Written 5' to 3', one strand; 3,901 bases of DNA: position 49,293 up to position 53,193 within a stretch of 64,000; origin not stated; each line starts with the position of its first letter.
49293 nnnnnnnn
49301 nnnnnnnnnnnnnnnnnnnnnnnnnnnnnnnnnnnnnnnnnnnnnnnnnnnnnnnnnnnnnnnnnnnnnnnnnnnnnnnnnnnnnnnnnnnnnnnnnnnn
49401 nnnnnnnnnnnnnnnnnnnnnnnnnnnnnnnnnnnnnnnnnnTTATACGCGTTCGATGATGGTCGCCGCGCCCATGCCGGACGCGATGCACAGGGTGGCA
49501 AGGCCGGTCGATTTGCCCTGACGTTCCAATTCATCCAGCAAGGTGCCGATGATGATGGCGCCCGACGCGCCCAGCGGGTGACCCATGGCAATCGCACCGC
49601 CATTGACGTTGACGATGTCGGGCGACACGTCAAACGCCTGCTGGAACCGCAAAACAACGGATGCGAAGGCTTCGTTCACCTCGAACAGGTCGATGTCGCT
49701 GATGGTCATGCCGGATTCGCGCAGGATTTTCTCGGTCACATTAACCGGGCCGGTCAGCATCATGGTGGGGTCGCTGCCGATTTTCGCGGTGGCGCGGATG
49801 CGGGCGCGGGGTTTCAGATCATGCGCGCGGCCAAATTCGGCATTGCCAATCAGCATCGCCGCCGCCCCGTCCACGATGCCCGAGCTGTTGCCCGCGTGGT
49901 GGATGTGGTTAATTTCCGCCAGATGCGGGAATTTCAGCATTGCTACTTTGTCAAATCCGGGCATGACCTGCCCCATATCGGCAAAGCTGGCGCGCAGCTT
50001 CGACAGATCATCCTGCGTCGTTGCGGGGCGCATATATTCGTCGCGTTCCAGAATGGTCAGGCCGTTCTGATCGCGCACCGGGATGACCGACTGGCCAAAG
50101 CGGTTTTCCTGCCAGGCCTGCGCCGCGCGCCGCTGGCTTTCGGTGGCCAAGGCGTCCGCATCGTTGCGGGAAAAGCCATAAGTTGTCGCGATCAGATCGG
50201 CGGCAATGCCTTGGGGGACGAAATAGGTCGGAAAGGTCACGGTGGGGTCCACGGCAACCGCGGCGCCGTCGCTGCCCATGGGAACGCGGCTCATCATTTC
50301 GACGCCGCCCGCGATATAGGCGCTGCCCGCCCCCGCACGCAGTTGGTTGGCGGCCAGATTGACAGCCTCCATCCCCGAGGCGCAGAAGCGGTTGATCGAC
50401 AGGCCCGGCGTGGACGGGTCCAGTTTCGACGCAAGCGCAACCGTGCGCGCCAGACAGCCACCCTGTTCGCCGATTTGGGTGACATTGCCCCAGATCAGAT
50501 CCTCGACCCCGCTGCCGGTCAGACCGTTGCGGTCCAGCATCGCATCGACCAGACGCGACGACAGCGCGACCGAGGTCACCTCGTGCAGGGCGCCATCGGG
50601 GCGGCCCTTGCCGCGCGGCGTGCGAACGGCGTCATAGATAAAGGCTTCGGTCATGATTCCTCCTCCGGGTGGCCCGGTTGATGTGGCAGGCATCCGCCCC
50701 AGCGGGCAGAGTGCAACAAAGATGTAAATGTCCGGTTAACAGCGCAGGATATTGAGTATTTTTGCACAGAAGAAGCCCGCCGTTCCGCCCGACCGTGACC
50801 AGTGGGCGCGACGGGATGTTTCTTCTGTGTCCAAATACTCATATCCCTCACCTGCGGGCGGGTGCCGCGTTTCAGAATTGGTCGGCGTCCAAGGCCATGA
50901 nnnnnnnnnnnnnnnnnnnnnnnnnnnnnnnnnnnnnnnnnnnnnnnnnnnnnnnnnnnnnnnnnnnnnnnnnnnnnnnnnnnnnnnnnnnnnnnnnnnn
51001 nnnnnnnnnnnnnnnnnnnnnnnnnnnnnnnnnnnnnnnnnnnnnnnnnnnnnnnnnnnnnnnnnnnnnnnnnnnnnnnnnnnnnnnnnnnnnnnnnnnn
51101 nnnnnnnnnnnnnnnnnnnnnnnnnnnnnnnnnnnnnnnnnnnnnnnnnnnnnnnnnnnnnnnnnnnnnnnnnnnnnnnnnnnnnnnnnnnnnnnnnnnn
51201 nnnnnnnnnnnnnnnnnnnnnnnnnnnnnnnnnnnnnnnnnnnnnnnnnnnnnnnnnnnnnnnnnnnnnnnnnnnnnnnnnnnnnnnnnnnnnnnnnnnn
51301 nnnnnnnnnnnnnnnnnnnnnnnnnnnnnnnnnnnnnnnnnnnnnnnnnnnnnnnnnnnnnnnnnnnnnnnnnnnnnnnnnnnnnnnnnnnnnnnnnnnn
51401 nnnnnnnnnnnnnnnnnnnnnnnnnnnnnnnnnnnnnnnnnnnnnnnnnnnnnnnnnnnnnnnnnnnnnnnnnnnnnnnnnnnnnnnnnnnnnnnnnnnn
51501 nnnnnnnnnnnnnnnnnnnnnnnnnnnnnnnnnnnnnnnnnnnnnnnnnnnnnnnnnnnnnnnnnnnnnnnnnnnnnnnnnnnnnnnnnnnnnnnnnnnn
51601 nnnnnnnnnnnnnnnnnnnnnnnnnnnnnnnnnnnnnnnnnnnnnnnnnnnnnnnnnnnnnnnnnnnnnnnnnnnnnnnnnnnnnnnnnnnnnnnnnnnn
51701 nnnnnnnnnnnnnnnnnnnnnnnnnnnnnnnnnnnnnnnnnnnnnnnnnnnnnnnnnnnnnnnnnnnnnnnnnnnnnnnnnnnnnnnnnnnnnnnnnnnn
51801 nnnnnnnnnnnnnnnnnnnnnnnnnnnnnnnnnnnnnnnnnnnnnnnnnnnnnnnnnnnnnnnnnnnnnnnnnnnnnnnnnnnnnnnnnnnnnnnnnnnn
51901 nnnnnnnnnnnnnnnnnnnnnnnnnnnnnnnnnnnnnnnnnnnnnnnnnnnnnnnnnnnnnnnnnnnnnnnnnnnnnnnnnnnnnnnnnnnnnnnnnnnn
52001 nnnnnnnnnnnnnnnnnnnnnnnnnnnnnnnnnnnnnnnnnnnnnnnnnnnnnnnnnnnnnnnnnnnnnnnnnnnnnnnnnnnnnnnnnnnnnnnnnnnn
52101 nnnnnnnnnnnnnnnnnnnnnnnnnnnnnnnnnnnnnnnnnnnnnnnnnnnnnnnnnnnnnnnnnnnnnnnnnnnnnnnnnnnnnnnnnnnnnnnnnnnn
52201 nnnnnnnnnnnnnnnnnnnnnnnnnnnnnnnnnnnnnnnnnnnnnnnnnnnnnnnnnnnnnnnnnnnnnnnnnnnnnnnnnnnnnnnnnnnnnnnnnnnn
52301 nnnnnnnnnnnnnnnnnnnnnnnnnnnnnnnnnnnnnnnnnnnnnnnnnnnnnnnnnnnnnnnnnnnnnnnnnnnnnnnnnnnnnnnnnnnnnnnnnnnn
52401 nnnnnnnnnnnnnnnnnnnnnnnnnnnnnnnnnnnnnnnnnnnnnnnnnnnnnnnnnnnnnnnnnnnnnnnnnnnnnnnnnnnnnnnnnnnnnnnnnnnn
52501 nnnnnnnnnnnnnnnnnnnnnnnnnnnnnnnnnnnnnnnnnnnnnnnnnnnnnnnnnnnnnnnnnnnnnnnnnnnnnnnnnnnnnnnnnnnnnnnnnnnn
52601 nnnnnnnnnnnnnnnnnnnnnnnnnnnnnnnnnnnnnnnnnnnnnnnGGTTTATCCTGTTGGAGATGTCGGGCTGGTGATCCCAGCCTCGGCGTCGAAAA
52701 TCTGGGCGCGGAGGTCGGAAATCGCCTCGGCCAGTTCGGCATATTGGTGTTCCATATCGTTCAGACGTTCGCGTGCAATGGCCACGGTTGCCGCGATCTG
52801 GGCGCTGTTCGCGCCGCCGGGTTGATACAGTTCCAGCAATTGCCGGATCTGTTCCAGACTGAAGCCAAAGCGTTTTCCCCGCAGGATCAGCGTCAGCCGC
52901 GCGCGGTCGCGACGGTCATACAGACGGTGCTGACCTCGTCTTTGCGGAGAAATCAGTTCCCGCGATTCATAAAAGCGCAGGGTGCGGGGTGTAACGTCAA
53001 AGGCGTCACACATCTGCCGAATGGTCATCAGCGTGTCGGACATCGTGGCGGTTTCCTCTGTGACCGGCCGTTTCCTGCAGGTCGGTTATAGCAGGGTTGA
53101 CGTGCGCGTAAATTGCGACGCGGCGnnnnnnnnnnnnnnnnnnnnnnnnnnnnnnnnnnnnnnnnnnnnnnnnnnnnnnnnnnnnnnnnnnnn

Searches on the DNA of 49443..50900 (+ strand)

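Call 23: search_rna_families(source=window, start=50680, end=50900, threshold=evalue, max_evalue=10)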
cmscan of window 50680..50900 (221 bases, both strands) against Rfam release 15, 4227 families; matches with E-value up to 10: 7.
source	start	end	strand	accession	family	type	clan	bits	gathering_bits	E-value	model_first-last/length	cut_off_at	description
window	50752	50842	+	RF03600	MIR3627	Gene; miRNA;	-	26.4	64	0.0005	1-89/89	no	MIR3627 microRNA precursor family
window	50774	50808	+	RF00462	IRES_APC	Cis-reg; IRES;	-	16.9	50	0.64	1-53/53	no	APC internal ribosome entry site (IRES)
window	50751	50843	+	RF03441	mir-613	Gene; miRNA;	-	15.1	70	1.7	1-87/87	no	mir-613 microRNA precursor family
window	50711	50774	+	RF00592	SNORD78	Gene; snRNA; snoRNA; CD-box;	CL00051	14.6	38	3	1-65/65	no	Small nucleolar RNA SNORD78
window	50682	50803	+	RF02813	PA5194_thermometer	Cis-reg; thermoregulator;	-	11.4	60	5.7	1-105/105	no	Pseudomonas PA5194 thermometer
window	50797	50897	-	RF01514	Afu_513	Gene; snRNA; snoRNA; CD-box;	-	11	48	2.9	14-103/103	no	A. fumigatus snoRNA Afu_513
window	50687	50721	+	RF02087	Yar_3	Gene; lncRNA;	-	8.3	50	7.9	33-67/67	no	Yellow-achaete intergenic RNA conserved region 3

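Call 31: search_dna_similar(query=window:50745-50850:+, collection=plasmids, mode=distant, max_evalue=1, max_rows=30)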
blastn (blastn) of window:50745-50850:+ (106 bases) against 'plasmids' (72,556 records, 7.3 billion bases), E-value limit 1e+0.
Records with a match: 1; places in all: 1; records where one place covers at least 80% of the query: 0.
Best place of each record, by identity: 80-90% 1.
By first word of the organism name: Paracoccus 1.
By predicted mobility (MOB-suite, as given by PLSDB): non-mobilizable 1.
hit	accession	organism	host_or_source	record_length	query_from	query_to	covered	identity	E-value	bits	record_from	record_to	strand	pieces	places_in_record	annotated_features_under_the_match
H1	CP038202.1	Paracoccus ferrooxidans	single cell,bioreactor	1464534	60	98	37%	84.6%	3e-1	41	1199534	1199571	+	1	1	DEAD/DEAH box helicase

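Call 61: search_dna_similar(query=L113:530-745:+, collection=plasmids, mode=distant, max_evalue=0.001, max_rows=30)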
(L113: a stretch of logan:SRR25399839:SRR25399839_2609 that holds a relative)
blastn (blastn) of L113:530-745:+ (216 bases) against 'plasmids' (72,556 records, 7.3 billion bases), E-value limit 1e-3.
Records with a match: 10; places in all: 15; records where one place covers at least 80% of the query: 2.
Best place of each record, by identity: 95-99% 1; 80-90% 4; 60-80% 5.
By first word of the organism name: Paracoccus 5; Thiothrix 2; Shinella 1; Roseateles 1; Azospirillum 1.
By predicted mobility (MOB-suite, as given by PLSDB): non-mobilizable 6; conjugative 3; mobilizable 1.
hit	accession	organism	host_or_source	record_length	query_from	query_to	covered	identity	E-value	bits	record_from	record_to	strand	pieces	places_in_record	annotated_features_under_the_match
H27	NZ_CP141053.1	Paracoccus denitrificans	-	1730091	3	207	95%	76.4%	5e-28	131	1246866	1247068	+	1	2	none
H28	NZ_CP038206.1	Paracoccus pantotrophus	single cell,soil associated with ...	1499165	9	209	93%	76.4%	9e-31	140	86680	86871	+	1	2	none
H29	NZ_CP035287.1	Paracoccus versutus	whole organism,soil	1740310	3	143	65%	73.4%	2e-13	82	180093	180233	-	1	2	none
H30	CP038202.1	Paracoccus ferrooxidans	single cell,bioreactor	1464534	3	143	65%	73.4%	2e-13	82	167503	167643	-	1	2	none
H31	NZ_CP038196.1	Paracoccus versutus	single cell,soil adjacent to the roots ...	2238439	3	143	65%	73.4%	2e-13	82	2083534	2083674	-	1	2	none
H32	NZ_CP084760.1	Shinella sp. XGS7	Xenopus laevis,bacterial culture,swab ...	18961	102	148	22%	85.1%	1e-4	55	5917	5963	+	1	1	none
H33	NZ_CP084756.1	Roseateles sp. XES5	Xenopus laevis,bacterial culture,swab ...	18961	102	148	22%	85.1%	1e-4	55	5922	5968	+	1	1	none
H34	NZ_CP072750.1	Thiothrix fructosivorans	cell culture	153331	106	144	18%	89.7%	1e-4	54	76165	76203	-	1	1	none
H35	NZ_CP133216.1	Thiothrix subterranea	hydrogen sulfide spring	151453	106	143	18%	89.5%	3e-4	52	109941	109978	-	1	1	none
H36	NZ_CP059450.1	Azospirillum brasilense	Prokaryotes,soil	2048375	115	146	15%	96.9%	1e-4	55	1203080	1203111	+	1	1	none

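Call 62: get_annotated_region(hit=H27, flank=400)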
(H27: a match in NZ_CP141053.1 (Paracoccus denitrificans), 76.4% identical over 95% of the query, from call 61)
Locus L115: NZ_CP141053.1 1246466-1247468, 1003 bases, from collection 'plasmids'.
description: Paracoccus denitrificans strain HAMBI_2443 plasmid unnamed1, complete sequence
organism: Paracoccus denitrificans (NCBI taxid 266)
taxonomy: Bacteria; Pseudomonadota; Alphaproteobacteria; Rhodobacterales; Paracoccaceae; Paracoccus; Paracoccus denitrificans
host: -; source: -; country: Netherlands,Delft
typing (MOB-suite, as given by PLSDB): conjugative; replicon rep_cluster_746; relaxase MOBP; mating-pair formation MPF_T
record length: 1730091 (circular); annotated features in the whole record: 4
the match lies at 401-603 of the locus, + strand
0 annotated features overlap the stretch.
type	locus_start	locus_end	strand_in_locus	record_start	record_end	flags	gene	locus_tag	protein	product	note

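Call 63: get_annotated_region(hit=H28, flank=400)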
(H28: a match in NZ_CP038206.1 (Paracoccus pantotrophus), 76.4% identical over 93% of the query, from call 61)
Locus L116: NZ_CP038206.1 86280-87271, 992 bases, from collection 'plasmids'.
description: Paracoccus pantotrophus strain DSM 11072 plasmid pPAN3, complete sequence
organism: Paracoccus pantotrophus (NCBI taxid 82367)
taxonomy: Bacteria; Pseudomonadota; Alphaproteobacteria; Rhodobacterales; Paracoccaceae; Paracoccus; Paracoccus pantotrophus
host: -; source: single cell,soil associated with Quercus lobator; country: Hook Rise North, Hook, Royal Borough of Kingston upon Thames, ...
typing (MOB-suite, as given by PLSDB): conjugative; replicon rep_cluster_378,rep_cluster_746; relaxase MOBP; mating-pair formation MPF_T
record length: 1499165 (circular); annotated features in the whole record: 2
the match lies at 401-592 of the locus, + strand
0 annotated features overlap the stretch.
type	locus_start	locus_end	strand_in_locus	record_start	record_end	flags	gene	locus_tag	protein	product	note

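Call 64: get_annotated_region(hit=H29, flank=400)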
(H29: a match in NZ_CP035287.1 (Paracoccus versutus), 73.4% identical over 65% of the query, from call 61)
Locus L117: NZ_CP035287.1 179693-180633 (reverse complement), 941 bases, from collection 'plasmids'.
description: Paracoccus versutus strain UW1 plasmid pTAV4, complete sequence
organism: Paracoccus versutus (NCBI taxid 34007)
taxonomy: Bacteria; Pseudomonadota; Alphaproteobacteria; Rhodobacterales; Paracoccaceae; Paracoccus; Paracoccus versutus
host: -; source: whole organism,soil; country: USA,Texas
typing (MOB-suite, as given by PLSDB): non-mobilizable; replicon rep_cluster_746; mating-pair formation MPF_T
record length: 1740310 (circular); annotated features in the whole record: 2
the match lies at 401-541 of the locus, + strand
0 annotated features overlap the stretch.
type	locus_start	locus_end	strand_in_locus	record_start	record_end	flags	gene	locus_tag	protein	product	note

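Call 65: search_rna_families(source=L113, start=480, end=800, threshold=evalue, max_evalue=1)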
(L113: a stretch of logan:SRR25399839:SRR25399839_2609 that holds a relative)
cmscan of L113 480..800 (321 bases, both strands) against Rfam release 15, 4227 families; matches with E-value up to 1: 2.
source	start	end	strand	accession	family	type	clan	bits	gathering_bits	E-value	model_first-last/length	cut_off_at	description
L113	562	644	-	RF03771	mir-341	Gene; miRNA;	-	19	90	0.16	1-96/96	no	mir-341 microRNA precursor family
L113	562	642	-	RF03935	mir-763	Gene; miRNA;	-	18.3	100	0.33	1-120/120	no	mir-763 microRNA precursor family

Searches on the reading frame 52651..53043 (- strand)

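Call 72: search_protein_families(library=pfam, proteins=[window:52651-53043:-], max_evalue=0.00001)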
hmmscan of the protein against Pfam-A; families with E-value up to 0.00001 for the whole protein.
window:52651-53043:- (130 aa): 3 families
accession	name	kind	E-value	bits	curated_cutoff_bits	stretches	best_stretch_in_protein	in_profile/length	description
PF13411.12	MerR_1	-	2.4e-16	60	21.6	1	6-71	1-67/69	MerR HTH family regulatory protein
PF09278.17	MerR-DNA-bind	-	3.4e-16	60.1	25.4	1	47-113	1-64/65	MerR, DNA binding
PF00376.29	MerR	-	6.1e-11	42.4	28.2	1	7-42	1-38/38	MerR family regulatory protein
